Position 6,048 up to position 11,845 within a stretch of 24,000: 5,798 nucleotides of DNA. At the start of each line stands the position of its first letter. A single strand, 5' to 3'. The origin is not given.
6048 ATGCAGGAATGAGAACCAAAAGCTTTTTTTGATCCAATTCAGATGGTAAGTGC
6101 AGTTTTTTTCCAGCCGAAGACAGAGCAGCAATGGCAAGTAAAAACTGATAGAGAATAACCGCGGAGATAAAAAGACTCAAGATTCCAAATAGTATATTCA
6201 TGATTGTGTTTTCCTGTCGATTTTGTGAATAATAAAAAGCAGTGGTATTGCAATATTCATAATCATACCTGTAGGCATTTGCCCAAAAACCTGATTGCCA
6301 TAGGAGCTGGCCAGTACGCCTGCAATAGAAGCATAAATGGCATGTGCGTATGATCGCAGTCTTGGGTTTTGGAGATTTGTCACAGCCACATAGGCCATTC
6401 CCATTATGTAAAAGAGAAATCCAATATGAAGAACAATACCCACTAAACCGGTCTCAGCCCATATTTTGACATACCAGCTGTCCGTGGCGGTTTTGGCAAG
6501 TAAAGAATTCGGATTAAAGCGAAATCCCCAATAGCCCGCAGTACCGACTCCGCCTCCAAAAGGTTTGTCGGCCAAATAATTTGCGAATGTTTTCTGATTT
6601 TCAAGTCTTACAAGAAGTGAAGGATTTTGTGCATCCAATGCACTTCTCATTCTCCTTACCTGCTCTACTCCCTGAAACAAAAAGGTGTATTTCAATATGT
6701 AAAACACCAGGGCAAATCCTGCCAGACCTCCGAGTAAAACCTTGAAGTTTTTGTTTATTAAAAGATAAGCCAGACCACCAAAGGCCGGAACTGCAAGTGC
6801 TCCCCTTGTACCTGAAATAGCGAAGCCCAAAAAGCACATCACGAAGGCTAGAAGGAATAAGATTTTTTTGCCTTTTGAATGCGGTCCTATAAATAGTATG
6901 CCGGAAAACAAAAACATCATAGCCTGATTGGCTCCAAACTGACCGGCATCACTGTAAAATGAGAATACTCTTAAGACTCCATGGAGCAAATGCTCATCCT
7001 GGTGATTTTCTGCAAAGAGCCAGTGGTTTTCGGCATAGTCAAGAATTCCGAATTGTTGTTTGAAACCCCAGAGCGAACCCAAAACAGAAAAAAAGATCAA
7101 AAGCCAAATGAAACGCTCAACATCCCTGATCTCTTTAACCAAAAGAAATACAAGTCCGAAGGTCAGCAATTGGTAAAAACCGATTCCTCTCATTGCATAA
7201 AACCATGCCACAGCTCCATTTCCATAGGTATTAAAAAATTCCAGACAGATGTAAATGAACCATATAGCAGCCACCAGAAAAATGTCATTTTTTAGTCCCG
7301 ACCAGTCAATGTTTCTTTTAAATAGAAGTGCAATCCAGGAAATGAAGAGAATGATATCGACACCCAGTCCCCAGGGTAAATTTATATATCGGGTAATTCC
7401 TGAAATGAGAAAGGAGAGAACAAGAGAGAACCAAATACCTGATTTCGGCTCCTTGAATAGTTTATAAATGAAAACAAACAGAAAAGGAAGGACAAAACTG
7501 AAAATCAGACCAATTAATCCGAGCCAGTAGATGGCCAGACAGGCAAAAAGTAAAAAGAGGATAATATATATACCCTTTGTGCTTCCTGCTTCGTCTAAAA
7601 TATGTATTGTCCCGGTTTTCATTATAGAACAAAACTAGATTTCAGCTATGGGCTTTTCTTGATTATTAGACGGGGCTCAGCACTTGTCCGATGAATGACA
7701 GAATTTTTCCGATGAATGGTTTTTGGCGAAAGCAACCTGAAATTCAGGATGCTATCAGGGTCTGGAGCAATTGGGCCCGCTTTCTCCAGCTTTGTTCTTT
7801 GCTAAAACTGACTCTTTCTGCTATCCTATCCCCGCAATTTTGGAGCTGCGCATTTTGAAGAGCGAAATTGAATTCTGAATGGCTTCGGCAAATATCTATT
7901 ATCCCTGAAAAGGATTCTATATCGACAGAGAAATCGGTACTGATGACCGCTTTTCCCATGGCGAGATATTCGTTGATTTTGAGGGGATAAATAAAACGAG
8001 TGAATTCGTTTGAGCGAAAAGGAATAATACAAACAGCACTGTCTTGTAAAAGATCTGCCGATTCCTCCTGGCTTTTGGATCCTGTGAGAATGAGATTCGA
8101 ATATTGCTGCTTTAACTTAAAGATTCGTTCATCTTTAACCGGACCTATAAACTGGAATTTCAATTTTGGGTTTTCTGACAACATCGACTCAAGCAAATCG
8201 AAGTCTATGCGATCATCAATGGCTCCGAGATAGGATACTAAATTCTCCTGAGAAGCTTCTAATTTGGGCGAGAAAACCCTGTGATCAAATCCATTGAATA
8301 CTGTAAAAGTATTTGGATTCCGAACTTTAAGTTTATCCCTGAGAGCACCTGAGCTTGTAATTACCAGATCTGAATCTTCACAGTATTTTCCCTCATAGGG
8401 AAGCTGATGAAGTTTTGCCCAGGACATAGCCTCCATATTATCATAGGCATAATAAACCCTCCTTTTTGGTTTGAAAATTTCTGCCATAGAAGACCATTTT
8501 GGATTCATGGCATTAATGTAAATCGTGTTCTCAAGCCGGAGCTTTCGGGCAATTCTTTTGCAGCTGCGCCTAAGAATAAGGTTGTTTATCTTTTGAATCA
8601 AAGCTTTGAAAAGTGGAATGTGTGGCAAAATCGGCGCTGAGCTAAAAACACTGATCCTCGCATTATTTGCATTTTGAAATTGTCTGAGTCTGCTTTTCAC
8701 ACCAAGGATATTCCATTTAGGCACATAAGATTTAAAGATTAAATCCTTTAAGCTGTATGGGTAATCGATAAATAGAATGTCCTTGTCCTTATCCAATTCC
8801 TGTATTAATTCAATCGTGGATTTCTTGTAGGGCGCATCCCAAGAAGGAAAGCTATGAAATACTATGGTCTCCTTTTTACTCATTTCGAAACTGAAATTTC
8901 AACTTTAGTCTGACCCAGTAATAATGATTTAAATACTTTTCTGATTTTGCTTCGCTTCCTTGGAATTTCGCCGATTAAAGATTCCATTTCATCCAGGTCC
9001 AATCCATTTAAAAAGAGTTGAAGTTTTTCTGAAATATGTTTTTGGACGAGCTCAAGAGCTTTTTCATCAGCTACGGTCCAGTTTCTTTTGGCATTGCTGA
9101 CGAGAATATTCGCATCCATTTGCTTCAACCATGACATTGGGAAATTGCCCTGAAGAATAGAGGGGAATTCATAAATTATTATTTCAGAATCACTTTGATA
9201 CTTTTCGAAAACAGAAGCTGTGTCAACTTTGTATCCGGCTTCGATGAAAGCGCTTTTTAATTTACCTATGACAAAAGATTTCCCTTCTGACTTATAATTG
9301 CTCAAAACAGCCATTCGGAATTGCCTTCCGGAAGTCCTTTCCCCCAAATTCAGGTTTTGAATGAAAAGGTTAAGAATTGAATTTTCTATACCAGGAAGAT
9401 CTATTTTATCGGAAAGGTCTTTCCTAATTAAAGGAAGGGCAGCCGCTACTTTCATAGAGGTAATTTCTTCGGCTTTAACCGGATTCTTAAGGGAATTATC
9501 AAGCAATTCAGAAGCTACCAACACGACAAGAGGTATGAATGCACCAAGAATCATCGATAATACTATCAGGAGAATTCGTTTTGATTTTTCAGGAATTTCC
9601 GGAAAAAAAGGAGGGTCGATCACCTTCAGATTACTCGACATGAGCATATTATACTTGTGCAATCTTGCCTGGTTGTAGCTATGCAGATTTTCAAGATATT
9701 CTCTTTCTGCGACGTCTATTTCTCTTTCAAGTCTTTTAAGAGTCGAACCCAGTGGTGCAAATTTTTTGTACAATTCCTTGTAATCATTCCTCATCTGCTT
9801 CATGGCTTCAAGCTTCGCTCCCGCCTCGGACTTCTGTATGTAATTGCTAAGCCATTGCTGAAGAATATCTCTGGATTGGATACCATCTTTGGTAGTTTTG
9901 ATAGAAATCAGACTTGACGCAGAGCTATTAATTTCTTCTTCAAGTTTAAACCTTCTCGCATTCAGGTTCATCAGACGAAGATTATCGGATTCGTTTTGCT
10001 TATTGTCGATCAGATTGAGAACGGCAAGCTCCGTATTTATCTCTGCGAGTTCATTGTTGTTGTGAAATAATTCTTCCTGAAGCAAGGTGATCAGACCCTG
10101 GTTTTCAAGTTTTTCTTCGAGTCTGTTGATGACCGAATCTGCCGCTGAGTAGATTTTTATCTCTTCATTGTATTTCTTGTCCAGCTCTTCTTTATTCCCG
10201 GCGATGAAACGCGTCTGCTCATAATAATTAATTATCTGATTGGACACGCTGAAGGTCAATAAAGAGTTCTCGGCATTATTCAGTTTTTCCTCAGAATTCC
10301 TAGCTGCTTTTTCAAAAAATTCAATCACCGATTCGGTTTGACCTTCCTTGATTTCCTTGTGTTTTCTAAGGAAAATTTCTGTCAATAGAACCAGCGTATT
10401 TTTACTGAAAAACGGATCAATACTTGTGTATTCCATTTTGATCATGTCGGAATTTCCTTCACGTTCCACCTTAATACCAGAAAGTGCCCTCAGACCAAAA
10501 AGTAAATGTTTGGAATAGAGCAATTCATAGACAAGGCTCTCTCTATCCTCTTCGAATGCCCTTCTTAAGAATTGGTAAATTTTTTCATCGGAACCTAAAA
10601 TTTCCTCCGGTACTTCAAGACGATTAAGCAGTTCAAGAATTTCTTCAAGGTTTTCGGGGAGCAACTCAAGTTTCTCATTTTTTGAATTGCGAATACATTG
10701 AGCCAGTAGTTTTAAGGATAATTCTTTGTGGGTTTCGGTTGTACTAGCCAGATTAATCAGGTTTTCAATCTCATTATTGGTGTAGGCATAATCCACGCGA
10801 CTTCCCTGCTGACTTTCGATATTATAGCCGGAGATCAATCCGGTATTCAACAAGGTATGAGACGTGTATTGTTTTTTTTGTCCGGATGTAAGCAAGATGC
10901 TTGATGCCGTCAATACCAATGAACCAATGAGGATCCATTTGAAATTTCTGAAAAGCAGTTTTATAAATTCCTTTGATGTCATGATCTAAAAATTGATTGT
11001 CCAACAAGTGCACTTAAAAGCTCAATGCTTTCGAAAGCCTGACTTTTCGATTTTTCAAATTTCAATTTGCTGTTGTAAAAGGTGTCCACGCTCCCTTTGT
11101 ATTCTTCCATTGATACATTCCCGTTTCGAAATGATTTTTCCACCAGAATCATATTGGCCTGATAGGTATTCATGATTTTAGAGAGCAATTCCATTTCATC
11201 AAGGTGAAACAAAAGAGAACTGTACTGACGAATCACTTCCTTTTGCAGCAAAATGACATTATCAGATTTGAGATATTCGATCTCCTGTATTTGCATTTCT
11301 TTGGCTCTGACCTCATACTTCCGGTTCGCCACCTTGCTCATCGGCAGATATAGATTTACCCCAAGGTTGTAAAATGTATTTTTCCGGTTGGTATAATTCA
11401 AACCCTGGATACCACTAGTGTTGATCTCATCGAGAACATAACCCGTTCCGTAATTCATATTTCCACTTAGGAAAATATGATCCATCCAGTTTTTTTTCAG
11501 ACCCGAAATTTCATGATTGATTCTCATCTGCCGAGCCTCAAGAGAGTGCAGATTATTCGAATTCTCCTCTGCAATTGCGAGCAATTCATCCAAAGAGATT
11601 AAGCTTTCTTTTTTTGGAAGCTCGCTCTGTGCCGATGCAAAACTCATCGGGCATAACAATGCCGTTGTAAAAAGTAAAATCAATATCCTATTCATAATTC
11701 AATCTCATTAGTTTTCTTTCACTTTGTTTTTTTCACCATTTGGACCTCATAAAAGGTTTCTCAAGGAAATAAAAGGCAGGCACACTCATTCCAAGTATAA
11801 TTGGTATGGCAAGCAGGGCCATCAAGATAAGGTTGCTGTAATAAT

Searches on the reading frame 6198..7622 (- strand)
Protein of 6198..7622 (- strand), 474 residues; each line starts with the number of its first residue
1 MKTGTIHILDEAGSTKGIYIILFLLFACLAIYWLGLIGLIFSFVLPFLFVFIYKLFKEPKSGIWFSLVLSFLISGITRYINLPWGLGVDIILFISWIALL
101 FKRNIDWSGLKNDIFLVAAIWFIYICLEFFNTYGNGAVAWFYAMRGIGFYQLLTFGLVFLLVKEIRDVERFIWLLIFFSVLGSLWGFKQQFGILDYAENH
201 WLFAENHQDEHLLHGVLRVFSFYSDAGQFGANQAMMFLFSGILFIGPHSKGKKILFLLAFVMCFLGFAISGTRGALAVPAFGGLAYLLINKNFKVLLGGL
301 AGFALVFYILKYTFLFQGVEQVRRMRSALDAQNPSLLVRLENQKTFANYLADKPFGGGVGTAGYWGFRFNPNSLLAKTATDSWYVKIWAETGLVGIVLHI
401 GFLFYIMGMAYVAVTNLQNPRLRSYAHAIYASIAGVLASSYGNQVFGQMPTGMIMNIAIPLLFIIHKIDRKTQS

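Call 57: search_protein_families(library=pfam, proteins=[window:6198-7622:-])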
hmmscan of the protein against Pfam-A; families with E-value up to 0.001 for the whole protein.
window:6198-7622:- (474 aa): 1 family
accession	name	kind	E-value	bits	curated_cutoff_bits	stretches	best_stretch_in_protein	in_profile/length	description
PF04932.20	Wzy_C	-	1.1e-12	48.4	31.7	1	258-399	1-148/149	O-Antigen ligase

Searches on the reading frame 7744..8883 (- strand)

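Call 57: search_protein_families(library=pfam, proteins=[window:7744-8883:-])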
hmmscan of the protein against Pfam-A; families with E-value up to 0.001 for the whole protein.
window:7744-8883:- (379 aa): 2 families
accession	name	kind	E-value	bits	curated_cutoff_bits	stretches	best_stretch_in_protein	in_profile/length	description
PF13692.12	Glyco_trans_1_4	-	2.5e-07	31.5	27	1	237-318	30-108/142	Glycosyl transferases group 1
PF00534.26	Glycos_transf_1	-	0.00048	20.1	26.4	0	209-318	11-124/172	Glycosyl transferases group 1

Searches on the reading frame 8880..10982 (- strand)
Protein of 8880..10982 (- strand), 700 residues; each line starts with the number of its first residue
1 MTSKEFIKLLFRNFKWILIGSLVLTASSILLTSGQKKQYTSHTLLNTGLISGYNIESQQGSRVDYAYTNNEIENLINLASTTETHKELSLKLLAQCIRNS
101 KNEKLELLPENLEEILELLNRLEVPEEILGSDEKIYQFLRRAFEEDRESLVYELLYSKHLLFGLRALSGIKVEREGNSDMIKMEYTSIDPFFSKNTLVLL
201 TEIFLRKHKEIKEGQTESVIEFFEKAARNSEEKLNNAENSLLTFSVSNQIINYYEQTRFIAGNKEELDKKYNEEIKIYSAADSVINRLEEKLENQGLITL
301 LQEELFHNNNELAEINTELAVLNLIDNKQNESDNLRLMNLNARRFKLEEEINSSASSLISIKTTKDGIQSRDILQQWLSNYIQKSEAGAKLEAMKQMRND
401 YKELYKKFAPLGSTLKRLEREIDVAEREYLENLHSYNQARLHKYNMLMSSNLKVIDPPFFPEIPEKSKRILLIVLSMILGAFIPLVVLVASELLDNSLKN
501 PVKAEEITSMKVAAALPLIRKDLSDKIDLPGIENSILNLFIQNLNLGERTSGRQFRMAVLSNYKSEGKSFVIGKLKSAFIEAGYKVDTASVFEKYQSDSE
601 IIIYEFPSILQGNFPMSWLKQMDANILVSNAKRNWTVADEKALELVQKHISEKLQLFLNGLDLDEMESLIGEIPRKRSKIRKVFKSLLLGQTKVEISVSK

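Call 4: search_protein_families(library=pfam, proteins=[window:8880-10982:-])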
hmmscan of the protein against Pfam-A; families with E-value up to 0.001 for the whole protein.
window:8880-10982:- (700 aa): 1 family
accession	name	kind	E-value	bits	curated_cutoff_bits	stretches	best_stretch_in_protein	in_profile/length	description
PF13807.11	GNVR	-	3.8e-06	27.2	27.7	1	415-487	7-76/82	G-rich domain on putative tyrosine kinase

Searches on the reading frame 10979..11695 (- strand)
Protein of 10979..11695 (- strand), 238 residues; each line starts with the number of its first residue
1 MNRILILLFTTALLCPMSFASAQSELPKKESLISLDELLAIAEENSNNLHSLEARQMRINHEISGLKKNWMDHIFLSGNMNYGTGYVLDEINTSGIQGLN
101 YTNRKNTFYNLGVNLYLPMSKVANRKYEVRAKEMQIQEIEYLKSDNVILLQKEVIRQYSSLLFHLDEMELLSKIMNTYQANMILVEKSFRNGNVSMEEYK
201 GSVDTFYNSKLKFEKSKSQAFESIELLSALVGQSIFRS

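Call 4: search_protein_families(library=pfam, proteins=[window:10979-11695:-])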
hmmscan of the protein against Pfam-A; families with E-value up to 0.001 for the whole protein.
window:10979-11695:- (238 aa): 1 family
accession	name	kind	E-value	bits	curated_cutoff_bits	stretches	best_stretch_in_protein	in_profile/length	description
PF02321.23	OEP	-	2.9e-11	43.9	22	1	35-232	1-187/187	Outer membrane efflux protein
